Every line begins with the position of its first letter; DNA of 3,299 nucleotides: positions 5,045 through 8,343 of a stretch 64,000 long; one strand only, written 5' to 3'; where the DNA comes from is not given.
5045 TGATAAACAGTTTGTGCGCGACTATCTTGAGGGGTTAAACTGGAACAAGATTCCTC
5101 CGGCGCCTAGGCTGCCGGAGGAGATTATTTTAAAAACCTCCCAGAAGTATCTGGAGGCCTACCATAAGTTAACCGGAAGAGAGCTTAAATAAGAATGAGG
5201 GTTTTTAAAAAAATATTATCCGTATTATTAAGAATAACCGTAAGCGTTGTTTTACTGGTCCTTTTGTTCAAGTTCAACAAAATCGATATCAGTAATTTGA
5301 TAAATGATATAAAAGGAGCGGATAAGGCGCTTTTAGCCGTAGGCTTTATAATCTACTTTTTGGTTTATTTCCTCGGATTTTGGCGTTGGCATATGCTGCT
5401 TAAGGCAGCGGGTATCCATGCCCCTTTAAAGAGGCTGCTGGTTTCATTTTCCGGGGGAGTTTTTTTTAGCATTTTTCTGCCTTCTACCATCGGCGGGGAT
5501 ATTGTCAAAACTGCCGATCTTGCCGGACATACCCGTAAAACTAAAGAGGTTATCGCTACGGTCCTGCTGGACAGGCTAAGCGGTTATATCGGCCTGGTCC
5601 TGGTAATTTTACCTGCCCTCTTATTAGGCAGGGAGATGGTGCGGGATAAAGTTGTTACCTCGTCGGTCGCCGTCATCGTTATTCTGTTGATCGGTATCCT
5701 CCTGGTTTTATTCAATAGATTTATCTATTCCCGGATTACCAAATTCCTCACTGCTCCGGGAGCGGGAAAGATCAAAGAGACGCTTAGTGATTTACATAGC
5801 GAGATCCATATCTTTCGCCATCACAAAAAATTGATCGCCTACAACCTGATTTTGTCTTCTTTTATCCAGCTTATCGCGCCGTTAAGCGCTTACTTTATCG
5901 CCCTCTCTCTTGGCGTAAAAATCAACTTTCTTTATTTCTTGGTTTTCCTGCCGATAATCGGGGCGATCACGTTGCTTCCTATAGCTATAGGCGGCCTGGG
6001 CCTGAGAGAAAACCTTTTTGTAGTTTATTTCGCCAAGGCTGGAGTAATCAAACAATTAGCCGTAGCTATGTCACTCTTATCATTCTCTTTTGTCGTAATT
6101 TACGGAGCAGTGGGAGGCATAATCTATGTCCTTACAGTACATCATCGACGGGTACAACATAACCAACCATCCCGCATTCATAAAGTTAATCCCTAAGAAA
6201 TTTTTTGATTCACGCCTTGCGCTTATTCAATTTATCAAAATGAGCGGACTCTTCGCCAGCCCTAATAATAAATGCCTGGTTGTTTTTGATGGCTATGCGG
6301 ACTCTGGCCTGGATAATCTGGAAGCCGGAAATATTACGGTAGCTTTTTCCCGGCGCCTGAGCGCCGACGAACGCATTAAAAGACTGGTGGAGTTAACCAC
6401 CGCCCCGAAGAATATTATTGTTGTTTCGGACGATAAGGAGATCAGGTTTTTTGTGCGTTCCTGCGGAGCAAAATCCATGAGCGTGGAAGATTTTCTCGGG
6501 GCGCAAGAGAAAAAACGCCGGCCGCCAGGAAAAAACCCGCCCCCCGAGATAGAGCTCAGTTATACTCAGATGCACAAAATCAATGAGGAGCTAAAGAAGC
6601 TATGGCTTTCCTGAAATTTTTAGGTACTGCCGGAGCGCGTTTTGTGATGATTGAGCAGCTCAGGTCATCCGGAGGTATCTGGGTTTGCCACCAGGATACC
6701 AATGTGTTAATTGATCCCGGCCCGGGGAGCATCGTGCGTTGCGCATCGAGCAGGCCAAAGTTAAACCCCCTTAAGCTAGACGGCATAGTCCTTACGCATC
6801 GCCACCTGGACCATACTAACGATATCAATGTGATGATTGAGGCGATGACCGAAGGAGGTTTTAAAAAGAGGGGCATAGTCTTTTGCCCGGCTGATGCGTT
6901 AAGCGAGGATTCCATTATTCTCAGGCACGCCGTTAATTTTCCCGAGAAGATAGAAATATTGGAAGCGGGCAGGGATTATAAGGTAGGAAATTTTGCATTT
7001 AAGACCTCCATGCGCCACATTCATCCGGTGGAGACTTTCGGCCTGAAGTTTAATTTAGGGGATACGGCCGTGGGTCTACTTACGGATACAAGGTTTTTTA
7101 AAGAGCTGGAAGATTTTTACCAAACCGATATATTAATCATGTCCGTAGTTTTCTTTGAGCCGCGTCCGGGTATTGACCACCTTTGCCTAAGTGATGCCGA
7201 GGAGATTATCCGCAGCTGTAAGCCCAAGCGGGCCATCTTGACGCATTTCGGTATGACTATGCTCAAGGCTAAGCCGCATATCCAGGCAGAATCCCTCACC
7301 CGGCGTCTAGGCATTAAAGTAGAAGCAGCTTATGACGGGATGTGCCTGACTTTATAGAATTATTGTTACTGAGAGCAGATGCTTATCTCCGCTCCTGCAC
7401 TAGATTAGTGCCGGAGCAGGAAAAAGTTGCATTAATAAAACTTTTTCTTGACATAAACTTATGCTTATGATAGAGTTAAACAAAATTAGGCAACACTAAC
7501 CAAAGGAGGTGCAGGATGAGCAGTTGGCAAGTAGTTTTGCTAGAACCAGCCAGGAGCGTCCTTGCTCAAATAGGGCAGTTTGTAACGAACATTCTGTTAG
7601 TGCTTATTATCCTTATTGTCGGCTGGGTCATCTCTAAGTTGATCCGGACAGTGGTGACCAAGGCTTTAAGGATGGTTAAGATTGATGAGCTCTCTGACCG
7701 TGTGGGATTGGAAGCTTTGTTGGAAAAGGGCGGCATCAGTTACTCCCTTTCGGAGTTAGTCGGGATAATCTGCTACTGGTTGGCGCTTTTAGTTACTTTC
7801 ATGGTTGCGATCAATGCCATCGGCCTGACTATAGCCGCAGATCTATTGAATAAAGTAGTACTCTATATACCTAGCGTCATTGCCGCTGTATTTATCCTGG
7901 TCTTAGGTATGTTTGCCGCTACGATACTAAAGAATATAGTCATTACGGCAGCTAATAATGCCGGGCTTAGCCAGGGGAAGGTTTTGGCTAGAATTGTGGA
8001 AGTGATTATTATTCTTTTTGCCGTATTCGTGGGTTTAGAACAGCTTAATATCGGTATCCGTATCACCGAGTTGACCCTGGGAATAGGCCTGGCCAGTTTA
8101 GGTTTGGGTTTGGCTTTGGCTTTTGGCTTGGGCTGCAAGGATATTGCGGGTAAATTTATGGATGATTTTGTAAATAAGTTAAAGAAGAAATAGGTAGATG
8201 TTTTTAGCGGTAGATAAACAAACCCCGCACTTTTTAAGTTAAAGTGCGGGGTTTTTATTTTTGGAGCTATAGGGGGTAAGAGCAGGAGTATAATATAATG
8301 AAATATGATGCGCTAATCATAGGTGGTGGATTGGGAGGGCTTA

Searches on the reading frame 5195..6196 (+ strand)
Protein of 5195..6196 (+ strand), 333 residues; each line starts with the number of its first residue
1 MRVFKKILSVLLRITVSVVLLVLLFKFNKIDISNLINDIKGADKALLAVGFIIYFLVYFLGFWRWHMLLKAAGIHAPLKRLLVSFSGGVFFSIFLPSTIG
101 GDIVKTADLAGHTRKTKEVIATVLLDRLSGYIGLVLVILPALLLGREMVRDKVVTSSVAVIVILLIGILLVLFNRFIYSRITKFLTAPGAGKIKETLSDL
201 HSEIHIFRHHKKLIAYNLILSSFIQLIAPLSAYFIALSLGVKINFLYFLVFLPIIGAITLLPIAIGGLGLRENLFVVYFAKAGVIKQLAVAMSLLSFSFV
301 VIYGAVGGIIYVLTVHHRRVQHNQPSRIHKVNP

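Call 3: search_protein_families(library=pfam, proteins=[window:5195-6196:+], max_evalue=0.01)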
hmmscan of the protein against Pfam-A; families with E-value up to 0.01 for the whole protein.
window:5195-6196:+ (333 aa): 1 family
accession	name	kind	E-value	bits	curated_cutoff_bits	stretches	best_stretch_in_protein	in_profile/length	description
PF03706.18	LPG_synthase_TM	-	6.7e-40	137.9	33.4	1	10-301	1-295/302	Lysylphosphatidylglycerol synthase TM region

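Call 4: search_protein_families(library=ncbifam, proteins=[window:5195-6196:+], max_evalue=0.01)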
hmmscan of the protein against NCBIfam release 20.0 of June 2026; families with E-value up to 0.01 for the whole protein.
window:5195-6196:+ (333 aa): 1 family
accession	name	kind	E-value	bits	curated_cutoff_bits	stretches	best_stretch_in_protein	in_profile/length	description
TIGR00374.1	TIGR00374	subfamily_domain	4.3e-21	75.7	43.2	1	15-314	2-316/323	flippase-like domain-containing protein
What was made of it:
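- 5195..6196 (+): LPG_synthase_TM / flippase-like protein 2 kb upstream. It is only a speculative candidate for the missing flippase. PF03706 at 1e-40 and TIGR00374 (calls 3, 4).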

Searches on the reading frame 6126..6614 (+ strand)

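Call 3: search_protein_families(library=pfam, proteins=[window:6126-6614:+], max_evalue=0.01)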
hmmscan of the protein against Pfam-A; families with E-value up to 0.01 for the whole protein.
window:6126-6614:+ (162 aa): 1 family
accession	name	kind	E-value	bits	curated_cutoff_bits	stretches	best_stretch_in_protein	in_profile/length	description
PF05991.17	NYN_YacP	-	2.6e-17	63.8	24.6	1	6-132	2-132/166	YacP-like NYN domain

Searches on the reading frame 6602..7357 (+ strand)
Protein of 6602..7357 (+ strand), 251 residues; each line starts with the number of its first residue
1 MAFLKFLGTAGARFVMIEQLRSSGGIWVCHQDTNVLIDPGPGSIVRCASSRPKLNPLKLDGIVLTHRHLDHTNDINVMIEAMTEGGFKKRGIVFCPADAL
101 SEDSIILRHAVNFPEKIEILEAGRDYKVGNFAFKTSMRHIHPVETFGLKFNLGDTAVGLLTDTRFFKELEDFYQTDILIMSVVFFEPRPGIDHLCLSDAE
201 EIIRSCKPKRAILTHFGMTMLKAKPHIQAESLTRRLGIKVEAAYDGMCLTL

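Call 3: search_protein_families(library=pfam, proteins=[window:6602-7357:+], max_evalue=0.01)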
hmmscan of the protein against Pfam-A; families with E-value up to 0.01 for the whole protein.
window:6602-7357:+ (251 aa): 2 families
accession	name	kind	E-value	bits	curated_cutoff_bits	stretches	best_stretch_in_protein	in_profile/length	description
PF12706.13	Lactamase_B_2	-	2.7e-21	76.6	27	1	33-216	1-200/200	Beta-lactamase superfamily domain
PF00753.33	Lactamase_B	-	1.7e-08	35.1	22.7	1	27-76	10-61/196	Metallo-beta-lactamase superfamily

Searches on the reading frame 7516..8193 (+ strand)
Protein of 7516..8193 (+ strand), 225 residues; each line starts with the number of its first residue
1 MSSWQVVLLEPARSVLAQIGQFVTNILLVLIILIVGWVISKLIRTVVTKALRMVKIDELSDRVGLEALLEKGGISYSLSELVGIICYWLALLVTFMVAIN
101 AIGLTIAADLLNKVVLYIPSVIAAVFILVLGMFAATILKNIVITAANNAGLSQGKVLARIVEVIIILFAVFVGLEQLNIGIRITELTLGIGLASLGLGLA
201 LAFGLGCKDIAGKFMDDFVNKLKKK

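Call 3: search_protein_families(library=pfam, proteins=[window:7516-8193:+], max_evalue=0.01)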
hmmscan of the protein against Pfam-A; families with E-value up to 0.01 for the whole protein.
window:7516-8193:+ (225 aa): 1 family
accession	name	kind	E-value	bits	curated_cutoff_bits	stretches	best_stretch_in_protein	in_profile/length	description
PF05552.17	MS_channel_1st_1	-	3.8e-19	68.7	22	2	10-59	1-50/50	Mechanosensitive ion channel, conserved TM helix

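Call 4: search_protein_families(library=ncbifam, proteins=[window:7516-8193:+], max_evalue=0.01)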
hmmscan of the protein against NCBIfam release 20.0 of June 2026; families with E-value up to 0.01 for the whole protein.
window:7516-8193:+ (225 aa): 1 family
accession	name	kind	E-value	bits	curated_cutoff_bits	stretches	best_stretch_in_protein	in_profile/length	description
NF033912.1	msc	subfamily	1.5e-23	83.6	100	3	77-149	43-119/365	mechanosensitive ion channel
